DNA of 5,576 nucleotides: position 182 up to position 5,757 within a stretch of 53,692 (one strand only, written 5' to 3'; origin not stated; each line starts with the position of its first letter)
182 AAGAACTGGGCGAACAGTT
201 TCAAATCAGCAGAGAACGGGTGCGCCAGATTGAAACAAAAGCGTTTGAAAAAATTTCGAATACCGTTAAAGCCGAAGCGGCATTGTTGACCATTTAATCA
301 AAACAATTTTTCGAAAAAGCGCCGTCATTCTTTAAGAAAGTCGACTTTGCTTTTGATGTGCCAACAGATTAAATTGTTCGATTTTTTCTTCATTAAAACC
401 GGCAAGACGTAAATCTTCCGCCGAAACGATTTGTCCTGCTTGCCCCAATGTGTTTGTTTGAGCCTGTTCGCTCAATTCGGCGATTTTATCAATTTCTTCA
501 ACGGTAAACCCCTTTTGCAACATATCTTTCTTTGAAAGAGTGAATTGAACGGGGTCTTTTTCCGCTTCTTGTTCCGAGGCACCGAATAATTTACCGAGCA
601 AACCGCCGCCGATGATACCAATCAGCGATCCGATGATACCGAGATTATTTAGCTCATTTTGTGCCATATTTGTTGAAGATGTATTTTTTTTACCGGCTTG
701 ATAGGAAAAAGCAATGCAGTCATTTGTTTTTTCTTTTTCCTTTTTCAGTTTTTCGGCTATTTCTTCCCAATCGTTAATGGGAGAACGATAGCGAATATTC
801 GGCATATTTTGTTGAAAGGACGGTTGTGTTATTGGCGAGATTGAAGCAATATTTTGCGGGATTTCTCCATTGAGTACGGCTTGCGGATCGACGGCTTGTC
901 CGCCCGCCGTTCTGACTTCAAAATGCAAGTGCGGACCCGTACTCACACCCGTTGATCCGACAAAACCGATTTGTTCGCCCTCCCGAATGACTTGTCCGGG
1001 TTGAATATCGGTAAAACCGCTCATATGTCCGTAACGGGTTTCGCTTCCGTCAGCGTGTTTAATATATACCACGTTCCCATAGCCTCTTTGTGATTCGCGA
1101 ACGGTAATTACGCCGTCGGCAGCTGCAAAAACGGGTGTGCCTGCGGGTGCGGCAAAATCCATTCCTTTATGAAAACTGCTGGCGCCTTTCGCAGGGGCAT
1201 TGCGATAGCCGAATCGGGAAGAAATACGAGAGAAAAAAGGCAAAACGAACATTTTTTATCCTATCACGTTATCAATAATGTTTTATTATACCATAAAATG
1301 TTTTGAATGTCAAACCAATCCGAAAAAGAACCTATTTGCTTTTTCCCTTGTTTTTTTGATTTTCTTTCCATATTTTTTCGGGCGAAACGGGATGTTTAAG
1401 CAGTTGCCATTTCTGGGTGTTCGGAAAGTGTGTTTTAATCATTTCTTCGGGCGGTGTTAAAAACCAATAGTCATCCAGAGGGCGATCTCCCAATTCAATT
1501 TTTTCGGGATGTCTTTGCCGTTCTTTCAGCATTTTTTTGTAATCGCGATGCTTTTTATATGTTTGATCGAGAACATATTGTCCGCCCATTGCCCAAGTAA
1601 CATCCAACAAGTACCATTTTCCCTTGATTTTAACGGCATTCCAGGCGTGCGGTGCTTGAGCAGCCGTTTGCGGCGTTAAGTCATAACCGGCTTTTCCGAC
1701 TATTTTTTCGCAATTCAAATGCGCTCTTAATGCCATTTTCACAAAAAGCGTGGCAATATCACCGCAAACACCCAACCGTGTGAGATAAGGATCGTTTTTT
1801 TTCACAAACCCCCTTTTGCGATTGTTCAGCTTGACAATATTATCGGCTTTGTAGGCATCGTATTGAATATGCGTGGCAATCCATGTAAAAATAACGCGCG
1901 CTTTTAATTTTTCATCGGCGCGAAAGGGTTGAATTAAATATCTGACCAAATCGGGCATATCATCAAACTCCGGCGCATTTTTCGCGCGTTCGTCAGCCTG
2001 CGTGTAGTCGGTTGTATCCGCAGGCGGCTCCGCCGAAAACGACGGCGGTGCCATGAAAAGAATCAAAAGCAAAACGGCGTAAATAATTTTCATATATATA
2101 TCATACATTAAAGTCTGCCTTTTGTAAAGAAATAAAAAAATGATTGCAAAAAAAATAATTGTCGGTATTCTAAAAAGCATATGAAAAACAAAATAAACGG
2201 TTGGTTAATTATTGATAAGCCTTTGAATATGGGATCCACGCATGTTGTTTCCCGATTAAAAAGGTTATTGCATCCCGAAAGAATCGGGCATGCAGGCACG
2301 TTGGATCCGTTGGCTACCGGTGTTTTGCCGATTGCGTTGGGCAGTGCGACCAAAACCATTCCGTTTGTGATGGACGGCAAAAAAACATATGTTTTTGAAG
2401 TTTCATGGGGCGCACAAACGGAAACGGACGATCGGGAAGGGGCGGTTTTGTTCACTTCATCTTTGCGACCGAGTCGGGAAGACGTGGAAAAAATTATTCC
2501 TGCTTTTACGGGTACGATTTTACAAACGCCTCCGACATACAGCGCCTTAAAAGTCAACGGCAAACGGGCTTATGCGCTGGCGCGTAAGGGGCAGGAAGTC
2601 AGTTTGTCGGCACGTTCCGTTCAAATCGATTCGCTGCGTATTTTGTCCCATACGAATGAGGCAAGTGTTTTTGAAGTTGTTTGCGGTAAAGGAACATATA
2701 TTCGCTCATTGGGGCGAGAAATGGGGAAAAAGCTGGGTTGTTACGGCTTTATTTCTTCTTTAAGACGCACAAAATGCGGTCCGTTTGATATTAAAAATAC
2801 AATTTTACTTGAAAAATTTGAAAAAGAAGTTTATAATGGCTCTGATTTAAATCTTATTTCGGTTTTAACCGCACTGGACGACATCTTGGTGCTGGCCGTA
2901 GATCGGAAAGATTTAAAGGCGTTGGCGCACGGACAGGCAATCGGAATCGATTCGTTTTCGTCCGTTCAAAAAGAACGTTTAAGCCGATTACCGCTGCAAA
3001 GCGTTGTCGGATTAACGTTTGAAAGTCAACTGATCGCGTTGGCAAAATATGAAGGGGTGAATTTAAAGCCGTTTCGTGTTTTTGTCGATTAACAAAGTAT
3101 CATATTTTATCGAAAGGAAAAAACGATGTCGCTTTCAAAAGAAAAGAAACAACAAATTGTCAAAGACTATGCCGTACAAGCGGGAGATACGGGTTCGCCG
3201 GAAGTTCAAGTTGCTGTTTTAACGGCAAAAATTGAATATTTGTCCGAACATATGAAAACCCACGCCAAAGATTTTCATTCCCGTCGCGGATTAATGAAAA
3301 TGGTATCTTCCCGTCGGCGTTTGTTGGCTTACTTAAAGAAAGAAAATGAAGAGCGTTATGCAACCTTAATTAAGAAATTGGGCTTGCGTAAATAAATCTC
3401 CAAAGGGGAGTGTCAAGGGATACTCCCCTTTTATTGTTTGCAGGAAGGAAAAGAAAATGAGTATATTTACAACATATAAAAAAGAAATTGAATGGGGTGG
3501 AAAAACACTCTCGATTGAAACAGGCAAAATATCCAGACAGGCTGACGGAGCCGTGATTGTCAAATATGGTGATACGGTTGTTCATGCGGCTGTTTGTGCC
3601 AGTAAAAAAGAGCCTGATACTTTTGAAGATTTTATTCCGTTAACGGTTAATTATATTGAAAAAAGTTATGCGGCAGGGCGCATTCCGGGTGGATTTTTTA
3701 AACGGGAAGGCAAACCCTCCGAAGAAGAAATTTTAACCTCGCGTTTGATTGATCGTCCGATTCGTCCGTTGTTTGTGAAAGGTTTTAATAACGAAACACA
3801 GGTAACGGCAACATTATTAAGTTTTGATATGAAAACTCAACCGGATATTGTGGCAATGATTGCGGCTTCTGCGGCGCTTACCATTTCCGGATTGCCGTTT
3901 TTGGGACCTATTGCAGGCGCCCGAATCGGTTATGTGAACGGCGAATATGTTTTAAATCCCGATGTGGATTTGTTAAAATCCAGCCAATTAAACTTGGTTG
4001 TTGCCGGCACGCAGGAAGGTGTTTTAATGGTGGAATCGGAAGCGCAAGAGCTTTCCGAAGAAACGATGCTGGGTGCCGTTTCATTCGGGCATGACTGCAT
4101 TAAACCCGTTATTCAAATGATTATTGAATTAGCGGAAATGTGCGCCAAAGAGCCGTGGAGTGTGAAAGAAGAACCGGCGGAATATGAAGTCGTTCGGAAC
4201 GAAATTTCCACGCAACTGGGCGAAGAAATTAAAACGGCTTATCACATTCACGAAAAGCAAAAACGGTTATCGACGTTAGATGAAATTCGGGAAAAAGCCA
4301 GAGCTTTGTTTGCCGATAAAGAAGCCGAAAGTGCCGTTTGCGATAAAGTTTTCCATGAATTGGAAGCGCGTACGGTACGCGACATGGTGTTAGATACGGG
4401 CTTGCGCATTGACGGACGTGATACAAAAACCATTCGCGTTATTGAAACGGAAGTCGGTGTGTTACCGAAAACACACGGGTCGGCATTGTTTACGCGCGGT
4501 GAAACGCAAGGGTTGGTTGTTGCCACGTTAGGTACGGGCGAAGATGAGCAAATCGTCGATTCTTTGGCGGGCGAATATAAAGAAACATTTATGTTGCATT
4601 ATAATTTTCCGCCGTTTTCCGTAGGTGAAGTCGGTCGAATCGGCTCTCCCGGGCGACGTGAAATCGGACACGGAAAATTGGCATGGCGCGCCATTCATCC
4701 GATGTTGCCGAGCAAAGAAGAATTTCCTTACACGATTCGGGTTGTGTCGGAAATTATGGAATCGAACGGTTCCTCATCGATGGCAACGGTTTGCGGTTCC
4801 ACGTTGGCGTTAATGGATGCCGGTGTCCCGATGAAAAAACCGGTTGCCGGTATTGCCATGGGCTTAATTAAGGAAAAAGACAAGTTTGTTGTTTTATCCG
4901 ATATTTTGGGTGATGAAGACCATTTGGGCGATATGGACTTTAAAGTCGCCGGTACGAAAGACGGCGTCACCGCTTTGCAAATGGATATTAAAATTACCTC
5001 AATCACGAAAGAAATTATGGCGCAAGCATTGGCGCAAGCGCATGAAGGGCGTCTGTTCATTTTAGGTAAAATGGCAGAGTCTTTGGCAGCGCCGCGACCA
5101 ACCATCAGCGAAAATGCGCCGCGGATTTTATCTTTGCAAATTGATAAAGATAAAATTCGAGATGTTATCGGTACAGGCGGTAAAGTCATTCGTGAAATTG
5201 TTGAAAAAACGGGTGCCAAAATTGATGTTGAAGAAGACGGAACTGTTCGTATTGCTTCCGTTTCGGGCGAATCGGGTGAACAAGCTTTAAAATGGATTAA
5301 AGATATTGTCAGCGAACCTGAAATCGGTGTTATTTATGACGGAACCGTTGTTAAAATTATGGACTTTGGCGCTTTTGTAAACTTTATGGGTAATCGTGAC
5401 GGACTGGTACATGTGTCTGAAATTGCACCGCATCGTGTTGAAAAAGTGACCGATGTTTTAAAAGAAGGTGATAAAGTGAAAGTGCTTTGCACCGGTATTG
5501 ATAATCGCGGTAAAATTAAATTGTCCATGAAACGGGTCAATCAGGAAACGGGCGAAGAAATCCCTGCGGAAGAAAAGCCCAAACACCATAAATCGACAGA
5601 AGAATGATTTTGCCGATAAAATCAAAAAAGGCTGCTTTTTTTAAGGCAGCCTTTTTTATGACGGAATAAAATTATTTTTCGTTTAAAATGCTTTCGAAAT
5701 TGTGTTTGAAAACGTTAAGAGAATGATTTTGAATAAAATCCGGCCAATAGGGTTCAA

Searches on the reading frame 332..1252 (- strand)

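Call 17: search_protein_families(library=pfam, proteins=[window:332-1252:-], max_evalue=0.00001)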
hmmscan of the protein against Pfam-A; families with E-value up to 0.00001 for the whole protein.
window:332-1252:- (306 aa): 1 family
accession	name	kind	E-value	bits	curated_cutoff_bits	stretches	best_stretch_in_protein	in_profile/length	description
PF01551.29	Peptidase_M23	-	3.1e-34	117.5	28.7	1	27-123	2-96/96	Peptidase family M23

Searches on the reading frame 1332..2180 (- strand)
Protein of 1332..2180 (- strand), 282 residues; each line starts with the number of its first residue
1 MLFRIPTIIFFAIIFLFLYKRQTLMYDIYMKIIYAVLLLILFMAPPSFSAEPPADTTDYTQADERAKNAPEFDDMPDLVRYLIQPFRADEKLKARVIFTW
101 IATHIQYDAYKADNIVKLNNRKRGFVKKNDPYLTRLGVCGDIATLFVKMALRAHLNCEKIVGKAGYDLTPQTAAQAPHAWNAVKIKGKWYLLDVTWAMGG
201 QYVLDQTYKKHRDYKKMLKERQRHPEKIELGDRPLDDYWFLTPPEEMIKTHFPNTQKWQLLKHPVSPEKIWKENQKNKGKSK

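Call 17: search_protein_families(library=pfam, proteins=[window:1332-2180:-], max_evalue=0.00001)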
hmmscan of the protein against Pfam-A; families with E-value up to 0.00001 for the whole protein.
window:1332-2180:- (282 aa): 2 families
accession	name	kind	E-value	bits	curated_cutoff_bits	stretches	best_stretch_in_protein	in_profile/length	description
PF01841.26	Transglut_core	-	7.2e-09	36.3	23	1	89-193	13-107/108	Transglutaminase-like superfamily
PF04473.18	DUF553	-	2e-08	34.3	20.5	1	89-197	14-116/140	Transglutaminase-like domain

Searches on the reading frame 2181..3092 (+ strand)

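Call 17: search_protein_families(library=pfam, proteins=[window:2181-3092:+], max_evalue=0.00001)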
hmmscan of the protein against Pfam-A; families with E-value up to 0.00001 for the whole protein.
window:2181-3092:+ (303 aa): 2 families
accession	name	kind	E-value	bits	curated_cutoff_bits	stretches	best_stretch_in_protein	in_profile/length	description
PF01509.24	TruB_N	-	1.4e-52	178.4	27.3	1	27-174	1-149/149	TruB family pseudouridylate synthase (N terminal domain)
PF16198.10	TruB_C_2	-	5.2e-09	36.6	29.3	1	175-233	1-62/66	tRNA pseudouridylate synthase B C-terminal domain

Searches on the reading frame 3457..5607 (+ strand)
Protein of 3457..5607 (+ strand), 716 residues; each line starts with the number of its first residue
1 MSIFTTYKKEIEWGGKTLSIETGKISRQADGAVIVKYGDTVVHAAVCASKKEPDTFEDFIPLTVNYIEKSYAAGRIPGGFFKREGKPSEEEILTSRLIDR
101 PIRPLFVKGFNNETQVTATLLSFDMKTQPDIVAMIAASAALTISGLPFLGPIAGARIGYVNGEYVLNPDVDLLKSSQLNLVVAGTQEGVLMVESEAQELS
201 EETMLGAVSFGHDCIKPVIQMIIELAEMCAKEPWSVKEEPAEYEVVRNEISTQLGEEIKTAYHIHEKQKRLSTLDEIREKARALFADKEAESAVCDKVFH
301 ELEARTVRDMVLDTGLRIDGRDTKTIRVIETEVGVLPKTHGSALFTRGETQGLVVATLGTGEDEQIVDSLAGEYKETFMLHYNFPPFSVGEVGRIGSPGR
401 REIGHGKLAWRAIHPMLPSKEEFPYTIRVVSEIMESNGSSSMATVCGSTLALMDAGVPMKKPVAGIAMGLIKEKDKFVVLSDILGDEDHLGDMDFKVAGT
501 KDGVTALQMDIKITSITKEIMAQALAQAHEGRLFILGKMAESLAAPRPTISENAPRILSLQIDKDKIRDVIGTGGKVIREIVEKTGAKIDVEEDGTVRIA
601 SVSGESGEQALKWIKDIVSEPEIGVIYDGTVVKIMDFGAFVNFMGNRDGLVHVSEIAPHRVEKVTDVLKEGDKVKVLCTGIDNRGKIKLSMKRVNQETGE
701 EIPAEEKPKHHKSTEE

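Call 17: search_protein_families(library=pfam, proteins=[window:3457-5607:+], max_evalue=0.00001)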
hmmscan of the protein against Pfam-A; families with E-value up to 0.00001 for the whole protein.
window:3457-5607:+ (716 aa): 5 families
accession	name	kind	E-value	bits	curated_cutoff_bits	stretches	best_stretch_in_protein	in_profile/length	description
PF01138.27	RNase_PH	-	2.4e-61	206.3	25.5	2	16-147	3-130/130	3' exoribonuclease family, domain 1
PF03725.20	RNase_PH_C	-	1.8e-24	85.9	20.8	2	150-213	1-66/67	3' exoribonuclease family, domain 2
PF03726.19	PNPase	-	6.7e-17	62.2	24.6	1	246-322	2-81/81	Polyribonucleotide nucleotidyltransferase, RNA binding domain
PF00575.29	S1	-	8.9e-16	58.5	22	1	620-692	1-74/74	S1 RNA binding domain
PF00013.35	KH_1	-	1.2e-11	44.6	21.5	1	559-612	3-62/66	KH domain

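Call 63: search_protein_families(library=pfam, proteins=[L017:12390-14552:+], max_evalue=0.01)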
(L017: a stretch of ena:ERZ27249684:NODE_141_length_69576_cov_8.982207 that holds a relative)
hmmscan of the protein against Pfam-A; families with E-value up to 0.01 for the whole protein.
L017:12390-14552:+ (720 aa): 0 families
